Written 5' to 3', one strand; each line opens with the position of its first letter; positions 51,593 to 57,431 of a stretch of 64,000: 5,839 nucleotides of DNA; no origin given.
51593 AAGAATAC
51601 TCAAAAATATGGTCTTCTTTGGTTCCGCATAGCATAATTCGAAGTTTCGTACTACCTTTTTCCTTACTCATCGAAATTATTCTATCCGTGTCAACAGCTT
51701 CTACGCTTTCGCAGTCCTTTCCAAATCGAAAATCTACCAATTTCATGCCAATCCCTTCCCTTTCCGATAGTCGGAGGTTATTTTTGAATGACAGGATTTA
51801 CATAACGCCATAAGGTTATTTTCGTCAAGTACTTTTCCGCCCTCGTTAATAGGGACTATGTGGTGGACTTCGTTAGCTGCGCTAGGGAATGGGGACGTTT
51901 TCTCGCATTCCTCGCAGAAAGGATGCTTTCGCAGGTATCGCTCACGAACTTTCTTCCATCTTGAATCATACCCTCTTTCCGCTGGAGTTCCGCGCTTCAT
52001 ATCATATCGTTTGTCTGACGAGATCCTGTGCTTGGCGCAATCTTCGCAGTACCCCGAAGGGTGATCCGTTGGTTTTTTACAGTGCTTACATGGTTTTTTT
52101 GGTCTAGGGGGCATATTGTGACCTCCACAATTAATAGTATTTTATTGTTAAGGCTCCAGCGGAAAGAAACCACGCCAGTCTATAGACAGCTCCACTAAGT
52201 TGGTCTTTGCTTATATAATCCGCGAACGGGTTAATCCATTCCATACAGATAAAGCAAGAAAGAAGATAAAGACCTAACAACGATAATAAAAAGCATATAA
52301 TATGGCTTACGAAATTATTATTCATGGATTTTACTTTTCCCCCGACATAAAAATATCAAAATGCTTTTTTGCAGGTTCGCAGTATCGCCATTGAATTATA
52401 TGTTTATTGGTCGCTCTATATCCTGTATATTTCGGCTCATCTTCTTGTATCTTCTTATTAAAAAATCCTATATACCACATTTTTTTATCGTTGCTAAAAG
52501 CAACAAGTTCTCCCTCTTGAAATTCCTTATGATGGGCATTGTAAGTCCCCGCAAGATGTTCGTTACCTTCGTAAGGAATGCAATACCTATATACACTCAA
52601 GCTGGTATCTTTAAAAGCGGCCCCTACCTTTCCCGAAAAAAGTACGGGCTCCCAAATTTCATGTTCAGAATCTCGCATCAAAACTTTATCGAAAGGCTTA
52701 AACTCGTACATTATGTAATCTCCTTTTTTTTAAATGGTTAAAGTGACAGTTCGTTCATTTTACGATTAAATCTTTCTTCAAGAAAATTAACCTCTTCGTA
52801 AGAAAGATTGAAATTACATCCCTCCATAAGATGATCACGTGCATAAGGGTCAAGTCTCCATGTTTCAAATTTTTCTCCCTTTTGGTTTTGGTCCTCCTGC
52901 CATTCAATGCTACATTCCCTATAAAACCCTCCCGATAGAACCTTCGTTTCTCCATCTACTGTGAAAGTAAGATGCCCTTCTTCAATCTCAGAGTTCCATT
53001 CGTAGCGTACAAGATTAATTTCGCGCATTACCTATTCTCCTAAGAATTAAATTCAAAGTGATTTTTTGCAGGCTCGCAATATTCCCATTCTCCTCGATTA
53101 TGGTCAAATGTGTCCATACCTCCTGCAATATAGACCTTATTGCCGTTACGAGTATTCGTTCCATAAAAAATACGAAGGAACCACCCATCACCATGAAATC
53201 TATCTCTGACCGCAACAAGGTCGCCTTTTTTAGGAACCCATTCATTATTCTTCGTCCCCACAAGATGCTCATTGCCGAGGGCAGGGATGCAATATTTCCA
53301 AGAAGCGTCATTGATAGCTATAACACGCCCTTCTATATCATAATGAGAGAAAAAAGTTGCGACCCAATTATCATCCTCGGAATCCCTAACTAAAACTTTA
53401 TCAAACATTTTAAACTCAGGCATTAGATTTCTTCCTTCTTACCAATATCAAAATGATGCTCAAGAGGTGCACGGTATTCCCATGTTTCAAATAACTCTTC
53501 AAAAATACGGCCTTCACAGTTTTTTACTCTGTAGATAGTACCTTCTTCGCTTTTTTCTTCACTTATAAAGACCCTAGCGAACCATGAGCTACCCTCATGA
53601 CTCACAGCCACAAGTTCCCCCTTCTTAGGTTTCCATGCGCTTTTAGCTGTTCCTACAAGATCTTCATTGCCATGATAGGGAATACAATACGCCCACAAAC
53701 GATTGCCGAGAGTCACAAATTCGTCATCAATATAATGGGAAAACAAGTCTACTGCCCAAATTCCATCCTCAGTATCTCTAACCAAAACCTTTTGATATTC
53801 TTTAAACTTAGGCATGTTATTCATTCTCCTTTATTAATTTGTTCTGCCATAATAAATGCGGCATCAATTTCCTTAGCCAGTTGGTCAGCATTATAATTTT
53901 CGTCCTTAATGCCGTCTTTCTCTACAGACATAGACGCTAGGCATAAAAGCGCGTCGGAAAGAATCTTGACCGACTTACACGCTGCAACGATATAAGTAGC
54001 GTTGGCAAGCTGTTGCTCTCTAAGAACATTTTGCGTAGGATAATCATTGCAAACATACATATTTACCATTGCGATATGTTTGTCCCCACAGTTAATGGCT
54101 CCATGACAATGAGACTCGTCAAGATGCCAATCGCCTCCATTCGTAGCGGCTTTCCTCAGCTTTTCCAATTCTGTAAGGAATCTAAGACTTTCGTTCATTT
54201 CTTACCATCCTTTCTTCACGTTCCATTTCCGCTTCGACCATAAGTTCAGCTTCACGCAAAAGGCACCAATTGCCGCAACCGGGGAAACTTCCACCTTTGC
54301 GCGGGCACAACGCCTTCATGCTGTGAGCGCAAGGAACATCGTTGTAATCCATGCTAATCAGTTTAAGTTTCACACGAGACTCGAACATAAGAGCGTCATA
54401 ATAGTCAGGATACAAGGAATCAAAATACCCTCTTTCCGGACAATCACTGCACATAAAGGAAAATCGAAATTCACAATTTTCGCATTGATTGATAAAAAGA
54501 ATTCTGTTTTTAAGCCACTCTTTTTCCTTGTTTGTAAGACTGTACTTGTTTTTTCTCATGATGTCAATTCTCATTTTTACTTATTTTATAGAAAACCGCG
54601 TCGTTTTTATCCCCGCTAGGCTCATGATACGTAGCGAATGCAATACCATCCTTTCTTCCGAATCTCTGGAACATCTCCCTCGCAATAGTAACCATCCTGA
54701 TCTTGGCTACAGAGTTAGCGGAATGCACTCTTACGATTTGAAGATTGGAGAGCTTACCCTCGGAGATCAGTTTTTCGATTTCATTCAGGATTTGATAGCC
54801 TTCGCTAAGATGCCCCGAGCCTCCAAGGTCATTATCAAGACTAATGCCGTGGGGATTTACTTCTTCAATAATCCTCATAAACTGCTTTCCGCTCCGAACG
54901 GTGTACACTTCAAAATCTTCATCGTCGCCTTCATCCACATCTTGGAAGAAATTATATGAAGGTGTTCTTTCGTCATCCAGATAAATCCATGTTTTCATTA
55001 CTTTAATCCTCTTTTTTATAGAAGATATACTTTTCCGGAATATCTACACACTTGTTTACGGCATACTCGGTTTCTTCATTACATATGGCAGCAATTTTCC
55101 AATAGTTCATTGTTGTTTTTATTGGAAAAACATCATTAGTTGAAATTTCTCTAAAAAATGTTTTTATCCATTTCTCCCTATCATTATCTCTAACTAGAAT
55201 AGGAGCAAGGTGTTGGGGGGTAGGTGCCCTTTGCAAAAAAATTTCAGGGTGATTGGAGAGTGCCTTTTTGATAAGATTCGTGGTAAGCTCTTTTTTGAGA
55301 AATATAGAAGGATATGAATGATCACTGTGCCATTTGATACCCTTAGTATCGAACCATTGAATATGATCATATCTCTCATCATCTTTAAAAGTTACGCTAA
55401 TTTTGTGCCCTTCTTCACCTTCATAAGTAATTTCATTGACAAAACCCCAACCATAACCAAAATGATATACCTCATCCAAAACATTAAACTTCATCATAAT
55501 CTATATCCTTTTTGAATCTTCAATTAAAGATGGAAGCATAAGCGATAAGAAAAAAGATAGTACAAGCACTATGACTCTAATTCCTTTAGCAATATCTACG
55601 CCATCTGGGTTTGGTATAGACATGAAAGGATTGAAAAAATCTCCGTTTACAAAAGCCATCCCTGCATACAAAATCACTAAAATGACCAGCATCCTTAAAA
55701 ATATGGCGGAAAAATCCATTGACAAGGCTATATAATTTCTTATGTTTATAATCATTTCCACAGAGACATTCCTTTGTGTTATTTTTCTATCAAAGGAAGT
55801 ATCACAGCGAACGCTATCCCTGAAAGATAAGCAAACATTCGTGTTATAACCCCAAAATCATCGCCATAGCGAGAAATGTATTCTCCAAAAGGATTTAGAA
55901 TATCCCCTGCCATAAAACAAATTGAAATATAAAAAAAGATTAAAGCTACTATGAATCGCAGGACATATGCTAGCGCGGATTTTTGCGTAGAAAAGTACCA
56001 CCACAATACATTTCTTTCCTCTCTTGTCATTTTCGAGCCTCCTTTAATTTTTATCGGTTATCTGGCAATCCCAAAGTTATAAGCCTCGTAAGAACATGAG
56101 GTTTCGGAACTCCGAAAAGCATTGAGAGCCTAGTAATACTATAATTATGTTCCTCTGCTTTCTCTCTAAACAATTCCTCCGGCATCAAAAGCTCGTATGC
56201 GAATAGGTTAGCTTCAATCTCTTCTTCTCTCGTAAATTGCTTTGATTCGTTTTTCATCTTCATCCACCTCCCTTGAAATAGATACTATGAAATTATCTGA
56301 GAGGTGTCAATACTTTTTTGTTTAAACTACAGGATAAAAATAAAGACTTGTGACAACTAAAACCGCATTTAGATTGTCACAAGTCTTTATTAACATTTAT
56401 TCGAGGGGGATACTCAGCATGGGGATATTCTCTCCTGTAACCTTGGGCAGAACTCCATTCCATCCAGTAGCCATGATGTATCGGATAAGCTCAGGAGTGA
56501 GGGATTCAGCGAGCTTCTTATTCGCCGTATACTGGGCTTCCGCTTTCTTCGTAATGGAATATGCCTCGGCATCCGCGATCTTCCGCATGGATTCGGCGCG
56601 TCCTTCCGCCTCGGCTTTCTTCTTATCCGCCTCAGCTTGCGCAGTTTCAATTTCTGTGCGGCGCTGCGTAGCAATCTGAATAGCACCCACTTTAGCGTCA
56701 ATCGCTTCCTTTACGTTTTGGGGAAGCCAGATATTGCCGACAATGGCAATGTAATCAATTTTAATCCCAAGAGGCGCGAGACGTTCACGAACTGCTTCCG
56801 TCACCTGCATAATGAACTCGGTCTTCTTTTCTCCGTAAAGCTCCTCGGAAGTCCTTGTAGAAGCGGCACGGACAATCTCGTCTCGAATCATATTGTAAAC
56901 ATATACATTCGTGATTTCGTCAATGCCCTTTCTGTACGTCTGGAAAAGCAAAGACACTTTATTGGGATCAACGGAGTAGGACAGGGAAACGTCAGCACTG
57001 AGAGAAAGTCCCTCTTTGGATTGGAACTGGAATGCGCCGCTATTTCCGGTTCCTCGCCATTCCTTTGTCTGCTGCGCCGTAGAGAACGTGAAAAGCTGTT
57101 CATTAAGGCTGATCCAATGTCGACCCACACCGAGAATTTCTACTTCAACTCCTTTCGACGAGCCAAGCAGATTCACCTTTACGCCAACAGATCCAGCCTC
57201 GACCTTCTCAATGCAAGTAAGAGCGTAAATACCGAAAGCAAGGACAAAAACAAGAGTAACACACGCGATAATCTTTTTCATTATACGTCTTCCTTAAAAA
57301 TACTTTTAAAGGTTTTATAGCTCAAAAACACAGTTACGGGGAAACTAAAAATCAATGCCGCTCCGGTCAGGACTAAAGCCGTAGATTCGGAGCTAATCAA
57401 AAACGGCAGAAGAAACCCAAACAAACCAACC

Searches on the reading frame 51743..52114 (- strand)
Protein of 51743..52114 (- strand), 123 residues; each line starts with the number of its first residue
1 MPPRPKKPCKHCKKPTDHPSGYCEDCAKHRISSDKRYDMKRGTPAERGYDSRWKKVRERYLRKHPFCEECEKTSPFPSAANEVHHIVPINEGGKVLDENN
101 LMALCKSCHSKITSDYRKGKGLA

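Call 38: search_protein_families(library=pfam, proteins=[window:51743-52114:-], max_evalue=0.01)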
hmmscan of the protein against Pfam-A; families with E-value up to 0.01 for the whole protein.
window:51743-52114:- (123 aa): 5 families
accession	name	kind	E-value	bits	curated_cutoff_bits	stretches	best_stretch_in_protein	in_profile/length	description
PF01844.29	HNH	-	2.7e-12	47.1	21.4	1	67-114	1-46/47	HNH endonuclease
PF14279.12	HNH_5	-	2.2e-05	24.8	27.5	1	67-115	1-46/56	HNH endonuclease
PF18912.6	DZR_2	-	0.00093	19.4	27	0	7-28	9-29/56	Double zinc ribbon domain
PF13391.12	HNH_2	-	0.0011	19.3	21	1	80-110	11-56/66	HNH endonuclease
PF21431.3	Col-Pyo_DNase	-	0.0057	17.3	27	1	79-112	89-122/124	Colicin/Pyocin-S2, DNase domain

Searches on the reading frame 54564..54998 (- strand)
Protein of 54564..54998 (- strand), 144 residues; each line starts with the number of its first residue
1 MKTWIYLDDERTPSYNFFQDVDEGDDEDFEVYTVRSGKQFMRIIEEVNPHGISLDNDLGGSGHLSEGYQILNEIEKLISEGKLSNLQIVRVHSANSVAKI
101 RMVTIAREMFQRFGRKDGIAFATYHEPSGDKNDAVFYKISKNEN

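Call 38: search_protein_families(library=pfam, proteins=[window:54564-54998:-], max_evalue=0.01)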
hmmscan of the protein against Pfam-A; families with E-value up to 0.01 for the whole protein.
window:54564-54998:- (144 aa): 1 family
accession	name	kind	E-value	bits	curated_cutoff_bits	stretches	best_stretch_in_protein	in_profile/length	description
PF20274.4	cREC_REC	-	3e-13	50.7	27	1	5-105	3-85/88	Cyclic-phosphate processing Receiver domain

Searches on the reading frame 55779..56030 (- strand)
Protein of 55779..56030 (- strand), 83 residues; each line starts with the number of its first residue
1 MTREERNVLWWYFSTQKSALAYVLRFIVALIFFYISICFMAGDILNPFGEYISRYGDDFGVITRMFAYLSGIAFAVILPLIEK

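Call 38: search_protein_families(library=pfam, proteins=[window:55779-56030:-], max_evalue=0.01)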
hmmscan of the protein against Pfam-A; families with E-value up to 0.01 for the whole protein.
window:55779-56030:- (83 aa): 1 family
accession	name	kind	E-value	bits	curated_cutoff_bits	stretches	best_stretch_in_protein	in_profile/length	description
PF11118.13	DUF2627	-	0.0082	17.1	22.4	0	13-45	29-61/76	Protein of unknown function (DUF2627)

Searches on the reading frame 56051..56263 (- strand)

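Call 38: search_protein_families(library=pfam, proteins=[window:56051-56263:-], max_evalue=0.01)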
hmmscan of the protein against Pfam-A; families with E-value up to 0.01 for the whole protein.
window:56051-56263:- (70 aa): 1 family
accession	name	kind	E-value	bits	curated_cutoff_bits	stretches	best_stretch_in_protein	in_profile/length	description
PF06114.19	Peptidase_M78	-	5.2e-11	42.9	22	1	8-60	68-121/123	IrrE N-terminal-like domain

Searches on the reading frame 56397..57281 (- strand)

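Call 10: search_protein_families(library=pfam, proteins=[window:56397-57281:-], max_evalue=0.1)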
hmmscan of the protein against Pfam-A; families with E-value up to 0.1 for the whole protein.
window:56397-57281:- (294 aa): 3 families
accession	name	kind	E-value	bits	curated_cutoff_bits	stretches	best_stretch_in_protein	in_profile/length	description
PF01145.31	Band_7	-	1.2e-26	94.2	23.6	1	26-218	2-176/176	SPFH domain / Band 7 family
PF13421.11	Band_7_1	-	0.005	16.9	24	1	148-198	158-207/211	SPFH domain-Band 7 family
PF15975.10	Flot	-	0.044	14.3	27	0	214-281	2-57/124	Flotillin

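Call 11: search_protein_families(library=phrogs, proteins=[window:56397-57281:-], max_evalue=0.01)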
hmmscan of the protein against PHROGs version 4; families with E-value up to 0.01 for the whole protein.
window:56397-57281:- (294 aa): 2 families
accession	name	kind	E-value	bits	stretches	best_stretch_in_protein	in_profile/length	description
phrog_200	-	other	2.3e-71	241.9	1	1-287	77-355/379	lipoprotein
phrog_21428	-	unknown function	2.1e-12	47.8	1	1-65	1-61/63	-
